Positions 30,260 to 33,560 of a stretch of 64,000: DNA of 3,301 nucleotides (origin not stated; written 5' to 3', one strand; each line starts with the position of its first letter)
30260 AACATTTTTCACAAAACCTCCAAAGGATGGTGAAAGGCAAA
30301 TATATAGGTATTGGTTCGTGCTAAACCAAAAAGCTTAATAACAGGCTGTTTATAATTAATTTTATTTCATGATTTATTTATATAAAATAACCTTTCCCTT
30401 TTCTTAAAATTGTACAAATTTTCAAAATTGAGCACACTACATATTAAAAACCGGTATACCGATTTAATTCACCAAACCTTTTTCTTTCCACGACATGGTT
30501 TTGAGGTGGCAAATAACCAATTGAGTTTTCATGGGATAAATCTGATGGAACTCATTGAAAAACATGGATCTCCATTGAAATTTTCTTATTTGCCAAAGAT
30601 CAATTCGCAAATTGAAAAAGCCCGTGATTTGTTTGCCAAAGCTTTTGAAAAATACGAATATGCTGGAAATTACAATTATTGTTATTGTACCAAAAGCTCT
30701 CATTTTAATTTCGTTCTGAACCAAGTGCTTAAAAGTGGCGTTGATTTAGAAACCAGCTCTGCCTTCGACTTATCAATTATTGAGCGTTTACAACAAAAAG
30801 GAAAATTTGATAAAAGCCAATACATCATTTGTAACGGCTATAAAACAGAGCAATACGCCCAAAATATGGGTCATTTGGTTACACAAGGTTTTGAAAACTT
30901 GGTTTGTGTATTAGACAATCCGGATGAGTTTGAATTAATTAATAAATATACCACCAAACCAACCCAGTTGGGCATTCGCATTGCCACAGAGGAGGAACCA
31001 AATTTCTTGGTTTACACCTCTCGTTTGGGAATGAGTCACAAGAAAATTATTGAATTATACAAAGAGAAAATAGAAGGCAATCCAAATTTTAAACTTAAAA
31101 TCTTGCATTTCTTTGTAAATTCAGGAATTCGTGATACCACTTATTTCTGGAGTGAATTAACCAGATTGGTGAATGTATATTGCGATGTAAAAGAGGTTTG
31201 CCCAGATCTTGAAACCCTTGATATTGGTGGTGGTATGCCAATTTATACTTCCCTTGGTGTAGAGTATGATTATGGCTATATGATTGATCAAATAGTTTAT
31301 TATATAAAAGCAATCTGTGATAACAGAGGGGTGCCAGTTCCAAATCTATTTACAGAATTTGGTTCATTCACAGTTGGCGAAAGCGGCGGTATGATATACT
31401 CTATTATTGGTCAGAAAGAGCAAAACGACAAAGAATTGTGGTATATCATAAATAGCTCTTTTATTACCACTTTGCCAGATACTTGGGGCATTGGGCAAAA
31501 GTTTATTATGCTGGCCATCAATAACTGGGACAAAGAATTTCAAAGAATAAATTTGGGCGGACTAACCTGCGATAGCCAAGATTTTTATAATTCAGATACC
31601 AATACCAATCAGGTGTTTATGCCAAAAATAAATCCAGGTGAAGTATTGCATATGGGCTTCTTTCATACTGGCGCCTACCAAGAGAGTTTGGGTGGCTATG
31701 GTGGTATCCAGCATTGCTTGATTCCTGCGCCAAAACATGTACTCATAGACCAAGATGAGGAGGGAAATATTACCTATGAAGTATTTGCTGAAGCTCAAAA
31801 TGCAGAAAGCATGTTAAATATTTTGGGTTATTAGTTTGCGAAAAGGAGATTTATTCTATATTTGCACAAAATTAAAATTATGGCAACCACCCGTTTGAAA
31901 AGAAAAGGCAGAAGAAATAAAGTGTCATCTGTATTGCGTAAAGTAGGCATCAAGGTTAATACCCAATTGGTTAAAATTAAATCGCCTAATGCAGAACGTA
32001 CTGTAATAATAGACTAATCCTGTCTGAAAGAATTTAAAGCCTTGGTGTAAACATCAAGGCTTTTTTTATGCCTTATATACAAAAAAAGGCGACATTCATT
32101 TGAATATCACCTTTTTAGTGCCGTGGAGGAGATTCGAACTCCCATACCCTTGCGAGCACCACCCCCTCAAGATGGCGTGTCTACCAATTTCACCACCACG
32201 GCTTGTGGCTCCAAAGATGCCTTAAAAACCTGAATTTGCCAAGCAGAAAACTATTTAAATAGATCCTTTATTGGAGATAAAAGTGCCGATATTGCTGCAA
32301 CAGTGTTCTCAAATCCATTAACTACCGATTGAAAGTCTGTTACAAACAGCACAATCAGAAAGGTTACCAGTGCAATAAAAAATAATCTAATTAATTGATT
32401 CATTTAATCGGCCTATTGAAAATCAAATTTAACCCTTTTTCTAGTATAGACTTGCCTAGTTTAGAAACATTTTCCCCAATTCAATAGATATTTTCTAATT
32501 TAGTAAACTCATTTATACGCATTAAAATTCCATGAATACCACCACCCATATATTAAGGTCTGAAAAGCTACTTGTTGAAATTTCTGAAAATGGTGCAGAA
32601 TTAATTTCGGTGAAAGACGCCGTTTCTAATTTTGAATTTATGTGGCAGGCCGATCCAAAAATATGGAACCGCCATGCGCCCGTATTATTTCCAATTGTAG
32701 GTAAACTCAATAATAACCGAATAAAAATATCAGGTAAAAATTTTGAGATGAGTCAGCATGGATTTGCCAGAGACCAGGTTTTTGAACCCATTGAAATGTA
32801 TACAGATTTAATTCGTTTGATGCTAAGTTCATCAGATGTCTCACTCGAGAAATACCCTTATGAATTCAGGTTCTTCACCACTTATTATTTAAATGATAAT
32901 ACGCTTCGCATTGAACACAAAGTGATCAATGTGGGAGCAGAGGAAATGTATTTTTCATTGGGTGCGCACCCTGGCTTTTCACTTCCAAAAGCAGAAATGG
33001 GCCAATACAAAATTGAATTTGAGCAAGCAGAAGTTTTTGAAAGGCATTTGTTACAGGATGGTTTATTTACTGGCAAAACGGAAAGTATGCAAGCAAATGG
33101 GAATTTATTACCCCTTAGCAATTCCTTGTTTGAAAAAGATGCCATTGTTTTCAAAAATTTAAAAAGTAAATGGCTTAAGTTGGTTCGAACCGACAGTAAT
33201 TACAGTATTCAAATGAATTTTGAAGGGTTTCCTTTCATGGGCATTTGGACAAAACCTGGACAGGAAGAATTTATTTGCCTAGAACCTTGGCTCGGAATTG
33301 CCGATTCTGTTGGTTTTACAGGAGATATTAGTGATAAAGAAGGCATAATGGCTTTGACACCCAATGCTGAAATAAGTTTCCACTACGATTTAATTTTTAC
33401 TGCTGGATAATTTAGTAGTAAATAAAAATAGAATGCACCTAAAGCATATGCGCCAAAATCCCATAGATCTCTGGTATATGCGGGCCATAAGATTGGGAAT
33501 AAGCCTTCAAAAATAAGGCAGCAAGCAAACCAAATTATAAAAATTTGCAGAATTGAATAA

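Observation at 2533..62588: Highly iterated palindrome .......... (consensus T-Y-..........-R-A) scattered through unrelated coding regions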

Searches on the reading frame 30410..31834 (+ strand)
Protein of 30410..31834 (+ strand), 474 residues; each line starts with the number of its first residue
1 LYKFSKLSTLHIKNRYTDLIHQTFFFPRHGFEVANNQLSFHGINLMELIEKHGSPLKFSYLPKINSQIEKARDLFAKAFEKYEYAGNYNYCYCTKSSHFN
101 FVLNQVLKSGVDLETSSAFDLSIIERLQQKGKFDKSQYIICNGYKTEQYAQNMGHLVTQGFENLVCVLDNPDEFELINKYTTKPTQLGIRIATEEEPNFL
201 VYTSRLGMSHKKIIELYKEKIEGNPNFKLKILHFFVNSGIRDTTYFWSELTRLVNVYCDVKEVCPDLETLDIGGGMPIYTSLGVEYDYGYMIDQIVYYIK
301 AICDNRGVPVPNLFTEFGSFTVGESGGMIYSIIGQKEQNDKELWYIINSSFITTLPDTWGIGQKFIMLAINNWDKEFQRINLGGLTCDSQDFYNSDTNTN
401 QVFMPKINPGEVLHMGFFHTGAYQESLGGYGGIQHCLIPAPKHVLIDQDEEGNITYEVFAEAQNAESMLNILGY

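Call 32: search_protein_families(library=pfam, proteins=[window:30410-31834:+], max_evalue=0.00001)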
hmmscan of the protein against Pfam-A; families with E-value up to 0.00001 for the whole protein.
window:30410-31834:+ (474 aa): 1 family
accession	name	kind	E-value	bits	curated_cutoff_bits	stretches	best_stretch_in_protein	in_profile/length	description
PF02784.22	Orn_Arg_deC_N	-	9.6e-17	61.6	23.4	1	67-322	3-246/247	Pyridoxal-dependent decarboxylase, pyridoxal binding domain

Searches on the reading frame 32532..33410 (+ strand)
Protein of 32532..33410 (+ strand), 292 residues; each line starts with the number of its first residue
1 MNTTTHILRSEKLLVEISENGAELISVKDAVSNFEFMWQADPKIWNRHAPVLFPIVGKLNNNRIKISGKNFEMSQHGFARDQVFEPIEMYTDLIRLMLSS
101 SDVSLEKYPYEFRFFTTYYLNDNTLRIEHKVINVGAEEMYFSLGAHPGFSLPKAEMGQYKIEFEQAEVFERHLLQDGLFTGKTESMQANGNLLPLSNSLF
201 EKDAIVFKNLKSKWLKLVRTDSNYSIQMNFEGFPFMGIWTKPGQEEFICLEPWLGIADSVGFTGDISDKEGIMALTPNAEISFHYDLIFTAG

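Call 10: search_protein_families(library=pfam, proteins=[window:32532-33410:+])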
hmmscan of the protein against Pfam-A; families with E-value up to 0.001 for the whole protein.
window:32532-33410:+ (292 aa): 1 family
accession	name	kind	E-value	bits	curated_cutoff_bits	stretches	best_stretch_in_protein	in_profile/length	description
PF01263.26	Aldose_epim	-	7.9e-26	91.6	27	1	10-251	7-275/299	Aldose 1-epimerase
